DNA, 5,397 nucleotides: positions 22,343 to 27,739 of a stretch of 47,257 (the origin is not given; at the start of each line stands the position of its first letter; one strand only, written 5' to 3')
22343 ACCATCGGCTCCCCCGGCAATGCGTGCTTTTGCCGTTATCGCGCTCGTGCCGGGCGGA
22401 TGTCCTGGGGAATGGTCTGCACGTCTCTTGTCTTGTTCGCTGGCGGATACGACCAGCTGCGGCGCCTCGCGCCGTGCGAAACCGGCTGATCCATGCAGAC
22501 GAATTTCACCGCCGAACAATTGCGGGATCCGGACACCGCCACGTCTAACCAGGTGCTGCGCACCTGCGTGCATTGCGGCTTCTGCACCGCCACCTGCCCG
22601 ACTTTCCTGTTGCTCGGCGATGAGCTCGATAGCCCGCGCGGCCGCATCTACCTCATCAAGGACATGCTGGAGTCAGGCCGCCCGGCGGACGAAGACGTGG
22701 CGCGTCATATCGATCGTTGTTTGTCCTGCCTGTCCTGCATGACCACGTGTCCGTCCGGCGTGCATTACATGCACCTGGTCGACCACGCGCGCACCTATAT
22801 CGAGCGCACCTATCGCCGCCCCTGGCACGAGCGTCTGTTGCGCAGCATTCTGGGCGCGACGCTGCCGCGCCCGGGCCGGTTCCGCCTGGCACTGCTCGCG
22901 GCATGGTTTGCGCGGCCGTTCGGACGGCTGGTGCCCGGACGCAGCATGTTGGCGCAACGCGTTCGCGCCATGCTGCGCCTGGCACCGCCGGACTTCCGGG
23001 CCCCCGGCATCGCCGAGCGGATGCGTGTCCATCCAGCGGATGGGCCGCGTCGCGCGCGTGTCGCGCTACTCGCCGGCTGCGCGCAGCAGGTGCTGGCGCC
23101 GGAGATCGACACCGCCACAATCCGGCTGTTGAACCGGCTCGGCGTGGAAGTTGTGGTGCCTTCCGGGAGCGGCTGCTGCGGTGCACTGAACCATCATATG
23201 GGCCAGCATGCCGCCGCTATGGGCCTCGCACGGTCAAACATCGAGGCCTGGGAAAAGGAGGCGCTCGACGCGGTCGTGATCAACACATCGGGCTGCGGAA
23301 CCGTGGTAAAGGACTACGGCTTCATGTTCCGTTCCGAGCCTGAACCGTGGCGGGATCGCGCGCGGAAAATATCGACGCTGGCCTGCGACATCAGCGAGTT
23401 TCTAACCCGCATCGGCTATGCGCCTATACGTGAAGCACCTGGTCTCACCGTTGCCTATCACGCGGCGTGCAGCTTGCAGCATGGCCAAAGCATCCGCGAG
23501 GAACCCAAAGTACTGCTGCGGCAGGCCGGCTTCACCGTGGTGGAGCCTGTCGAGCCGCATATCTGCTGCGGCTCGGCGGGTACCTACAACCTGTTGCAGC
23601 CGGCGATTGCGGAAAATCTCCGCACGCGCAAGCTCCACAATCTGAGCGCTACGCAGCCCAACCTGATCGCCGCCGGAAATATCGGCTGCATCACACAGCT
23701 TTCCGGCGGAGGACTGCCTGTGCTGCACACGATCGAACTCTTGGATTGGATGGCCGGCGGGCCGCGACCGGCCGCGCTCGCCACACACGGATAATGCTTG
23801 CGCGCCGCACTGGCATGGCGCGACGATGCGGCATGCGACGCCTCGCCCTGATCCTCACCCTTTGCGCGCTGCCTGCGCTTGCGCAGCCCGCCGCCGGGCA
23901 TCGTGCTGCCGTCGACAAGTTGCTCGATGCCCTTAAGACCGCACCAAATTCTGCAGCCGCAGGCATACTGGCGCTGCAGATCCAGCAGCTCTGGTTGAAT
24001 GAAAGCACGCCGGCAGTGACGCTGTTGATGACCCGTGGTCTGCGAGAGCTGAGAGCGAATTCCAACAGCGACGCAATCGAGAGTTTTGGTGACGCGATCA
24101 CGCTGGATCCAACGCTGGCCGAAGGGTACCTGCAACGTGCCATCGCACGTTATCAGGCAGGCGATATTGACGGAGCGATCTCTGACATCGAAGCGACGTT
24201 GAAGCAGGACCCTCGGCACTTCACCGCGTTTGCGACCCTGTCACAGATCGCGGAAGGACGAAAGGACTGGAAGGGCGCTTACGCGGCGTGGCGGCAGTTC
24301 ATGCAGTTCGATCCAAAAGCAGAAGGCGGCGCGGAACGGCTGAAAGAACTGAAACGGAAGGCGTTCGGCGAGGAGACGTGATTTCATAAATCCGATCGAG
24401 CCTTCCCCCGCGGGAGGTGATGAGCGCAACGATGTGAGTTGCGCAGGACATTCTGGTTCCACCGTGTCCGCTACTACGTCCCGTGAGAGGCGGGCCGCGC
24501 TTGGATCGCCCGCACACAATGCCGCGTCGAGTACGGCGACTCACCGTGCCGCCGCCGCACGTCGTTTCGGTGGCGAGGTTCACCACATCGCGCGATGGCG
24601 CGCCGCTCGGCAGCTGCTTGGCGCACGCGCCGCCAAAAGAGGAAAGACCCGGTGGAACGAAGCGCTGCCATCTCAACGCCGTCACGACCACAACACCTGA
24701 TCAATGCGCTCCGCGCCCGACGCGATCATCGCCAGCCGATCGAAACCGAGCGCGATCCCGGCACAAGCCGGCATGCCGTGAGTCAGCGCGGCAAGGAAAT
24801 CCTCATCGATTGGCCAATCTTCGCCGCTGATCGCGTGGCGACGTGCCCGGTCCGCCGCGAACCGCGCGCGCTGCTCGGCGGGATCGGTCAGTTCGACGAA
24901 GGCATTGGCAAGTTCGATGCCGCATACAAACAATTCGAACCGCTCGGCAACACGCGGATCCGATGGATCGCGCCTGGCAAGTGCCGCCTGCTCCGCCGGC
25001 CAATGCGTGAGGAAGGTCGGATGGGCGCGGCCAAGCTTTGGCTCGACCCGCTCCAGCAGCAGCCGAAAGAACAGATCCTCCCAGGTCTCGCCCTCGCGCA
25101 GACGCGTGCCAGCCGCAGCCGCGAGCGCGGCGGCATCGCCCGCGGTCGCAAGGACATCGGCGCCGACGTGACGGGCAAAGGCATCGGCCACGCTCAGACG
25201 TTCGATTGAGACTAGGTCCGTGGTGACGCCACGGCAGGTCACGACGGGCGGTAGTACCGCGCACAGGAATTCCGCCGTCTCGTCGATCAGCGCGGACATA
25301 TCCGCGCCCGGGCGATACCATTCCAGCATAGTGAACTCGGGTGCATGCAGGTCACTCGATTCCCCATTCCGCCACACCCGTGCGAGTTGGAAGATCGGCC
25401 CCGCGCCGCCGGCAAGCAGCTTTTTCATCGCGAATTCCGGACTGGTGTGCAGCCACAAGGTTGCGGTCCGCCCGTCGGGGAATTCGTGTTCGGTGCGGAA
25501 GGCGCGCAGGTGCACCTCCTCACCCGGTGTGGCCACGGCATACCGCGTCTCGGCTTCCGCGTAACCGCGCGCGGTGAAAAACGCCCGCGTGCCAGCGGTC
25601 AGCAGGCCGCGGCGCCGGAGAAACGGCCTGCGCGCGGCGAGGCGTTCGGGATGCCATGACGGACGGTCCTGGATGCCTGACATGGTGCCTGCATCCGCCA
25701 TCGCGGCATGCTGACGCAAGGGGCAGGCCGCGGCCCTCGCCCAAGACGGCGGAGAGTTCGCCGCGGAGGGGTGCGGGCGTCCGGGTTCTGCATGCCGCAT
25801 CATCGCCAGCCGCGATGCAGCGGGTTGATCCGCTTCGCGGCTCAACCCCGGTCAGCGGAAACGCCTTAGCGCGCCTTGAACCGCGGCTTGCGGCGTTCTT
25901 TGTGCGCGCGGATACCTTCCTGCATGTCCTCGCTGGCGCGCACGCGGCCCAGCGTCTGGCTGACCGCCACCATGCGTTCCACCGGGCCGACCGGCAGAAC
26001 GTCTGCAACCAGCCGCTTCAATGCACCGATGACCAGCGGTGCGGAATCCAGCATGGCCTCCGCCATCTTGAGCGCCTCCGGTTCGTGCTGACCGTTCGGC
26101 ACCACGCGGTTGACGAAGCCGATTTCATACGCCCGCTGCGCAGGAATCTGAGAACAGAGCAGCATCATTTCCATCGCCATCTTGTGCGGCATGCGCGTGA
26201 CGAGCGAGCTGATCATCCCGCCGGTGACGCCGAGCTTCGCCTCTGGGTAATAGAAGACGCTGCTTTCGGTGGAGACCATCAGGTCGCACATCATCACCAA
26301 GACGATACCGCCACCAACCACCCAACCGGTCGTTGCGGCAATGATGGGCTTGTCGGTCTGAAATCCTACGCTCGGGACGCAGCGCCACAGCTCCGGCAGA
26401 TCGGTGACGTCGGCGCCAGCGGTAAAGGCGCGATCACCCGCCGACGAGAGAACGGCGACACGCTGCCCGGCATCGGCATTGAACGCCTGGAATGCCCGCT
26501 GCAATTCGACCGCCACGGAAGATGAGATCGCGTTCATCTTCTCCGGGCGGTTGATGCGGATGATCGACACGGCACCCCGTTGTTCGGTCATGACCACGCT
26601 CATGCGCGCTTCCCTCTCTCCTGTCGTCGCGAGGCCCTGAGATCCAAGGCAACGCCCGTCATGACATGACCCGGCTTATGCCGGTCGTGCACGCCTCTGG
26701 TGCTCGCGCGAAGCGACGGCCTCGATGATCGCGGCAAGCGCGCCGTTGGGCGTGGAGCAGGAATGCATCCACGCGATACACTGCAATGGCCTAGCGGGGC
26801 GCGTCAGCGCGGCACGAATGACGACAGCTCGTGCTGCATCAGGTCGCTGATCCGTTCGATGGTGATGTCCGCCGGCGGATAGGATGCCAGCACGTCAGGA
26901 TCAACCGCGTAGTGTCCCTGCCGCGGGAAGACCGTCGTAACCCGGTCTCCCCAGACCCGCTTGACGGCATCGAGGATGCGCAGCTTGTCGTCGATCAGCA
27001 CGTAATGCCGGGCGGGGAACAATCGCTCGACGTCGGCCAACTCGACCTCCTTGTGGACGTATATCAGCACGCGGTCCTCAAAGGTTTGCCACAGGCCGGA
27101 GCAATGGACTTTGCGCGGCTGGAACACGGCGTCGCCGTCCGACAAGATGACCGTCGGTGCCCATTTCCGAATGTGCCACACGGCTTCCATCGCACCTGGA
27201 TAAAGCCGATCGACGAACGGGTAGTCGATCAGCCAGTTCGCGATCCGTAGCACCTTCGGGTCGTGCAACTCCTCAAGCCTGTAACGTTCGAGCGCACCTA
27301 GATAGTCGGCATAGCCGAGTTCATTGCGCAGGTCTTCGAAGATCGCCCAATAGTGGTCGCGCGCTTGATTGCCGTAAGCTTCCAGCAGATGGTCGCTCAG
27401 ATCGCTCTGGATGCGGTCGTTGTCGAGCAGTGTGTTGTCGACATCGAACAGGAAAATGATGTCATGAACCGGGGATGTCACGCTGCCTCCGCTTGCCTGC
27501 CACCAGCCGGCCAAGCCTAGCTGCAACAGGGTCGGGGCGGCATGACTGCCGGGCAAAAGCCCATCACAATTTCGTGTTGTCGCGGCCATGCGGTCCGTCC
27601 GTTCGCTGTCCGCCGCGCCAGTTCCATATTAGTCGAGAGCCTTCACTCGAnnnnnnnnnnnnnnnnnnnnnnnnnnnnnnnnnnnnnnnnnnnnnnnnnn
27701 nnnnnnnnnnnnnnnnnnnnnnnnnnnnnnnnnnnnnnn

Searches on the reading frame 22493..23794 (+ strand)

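Call 63: search_protein_families(library=pfam, proteins=[window:22493-23794:+], max_evalue=0.0001)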
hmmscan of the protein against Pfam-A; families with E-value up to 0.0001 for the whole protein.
window:22493-23794:+ (433 aa): 8 families
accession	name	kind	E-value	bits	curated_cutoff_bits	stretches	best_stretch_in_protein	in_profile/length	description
PF02754.22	CCG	-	5.1e-28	97.4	20.6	2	190-272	1-84/85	Cysteine-rich domain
PF13183.11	Fer4_8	-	5.2e-12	46.6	27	1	23-90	3-68/68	4Fe-4S dicluster domain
PF12838.12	Fer4_7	-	2.1e-10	41.3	27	1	24-90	1-52/52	4Fe-4S dicluster domain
PF13534.11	Fer4_17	-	6.4e-10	39.9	22.2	1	25-90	2-60/61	4Fe-4S dicluster domain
PF13237.11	Fer4_10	-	2.7e-08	34.1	25.5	1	22-87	6-53/53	4Fe-4S dicluster domain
PF13187.11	Fer4_9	-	8.5e-07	29.4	27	0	75-89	36-50/52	4Fe-4S dicluster domain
PF13484.11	Fer4_16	-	1.8e-06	29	30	1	25-88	2-65/66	4Fe-4S double cluster binding domain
PF12837.12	Fer4_6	-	1.5e-05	25.1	25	0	74-90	7-23/24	4Fe-4S binding domain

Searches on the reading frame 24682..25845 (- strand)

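Call 63: search_protein_families(library=pfam, proteins=[window:24682-25845:-], max_evalue=0.0001)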
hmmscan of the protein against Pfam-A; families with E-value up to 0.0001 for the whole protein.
window:24682-25845:- (387 aa): 1 family
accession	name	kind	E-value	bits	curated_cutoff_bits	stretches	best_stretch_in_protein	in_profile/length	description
PF00152.25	tRNA-synt_2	-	1.3e-40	139.8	25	1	75-385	21-302/308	tRNA synthetases class II (D, K and N)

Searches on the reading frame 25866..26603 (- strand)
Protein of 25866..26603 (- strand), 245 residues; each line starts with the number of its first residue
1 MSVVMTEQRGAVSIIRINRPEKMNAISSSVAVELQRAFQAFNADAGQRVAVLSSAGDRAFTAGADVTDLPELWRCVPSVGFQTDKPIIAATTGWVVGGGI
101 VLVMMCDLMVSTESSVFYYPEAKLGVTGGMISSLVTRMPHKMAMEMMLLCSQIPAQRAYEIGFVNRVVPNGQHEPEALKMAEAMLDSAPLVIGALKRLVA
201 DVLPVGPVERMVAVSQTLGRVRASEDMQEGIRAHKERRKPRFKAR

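Call 63: search_protein_families(library=pfam, proteins=[window:25866-26603:-], max_evalue=0.0001)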
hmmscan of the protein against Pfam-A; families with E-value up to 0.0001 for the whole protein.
window:25866-26603:- (245 aa): 2 families
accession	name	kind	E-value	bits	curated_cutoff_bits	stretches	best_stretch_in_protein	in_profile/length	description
PF00378.25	ECH_1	-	8.1e-47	160.1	27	1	8-244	2-250/251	Enoyl-CoA hydratase/isomerase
PF16113.10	ECH_2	-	5.6e-24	85.7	27.2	2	83-182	86-186/335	Enoyl-CoA hydratase/isomerase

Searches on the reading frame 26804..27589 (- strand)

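Call 63: search_protein_families(library=pfam, proteins=[window:26804-27589:-], max_evalue=0.0001)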
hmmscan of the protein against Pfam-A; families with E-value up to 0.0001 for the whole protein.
window:26804-27589:- (261 aa): 1 family
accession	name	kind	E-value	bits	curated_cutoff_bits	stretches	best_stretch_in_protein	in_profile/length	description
PF00702.32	Hydrolase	-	4.6e-06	27.6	26.4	1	46-174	4-144/191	haloacid dehalogenase-like hydrolase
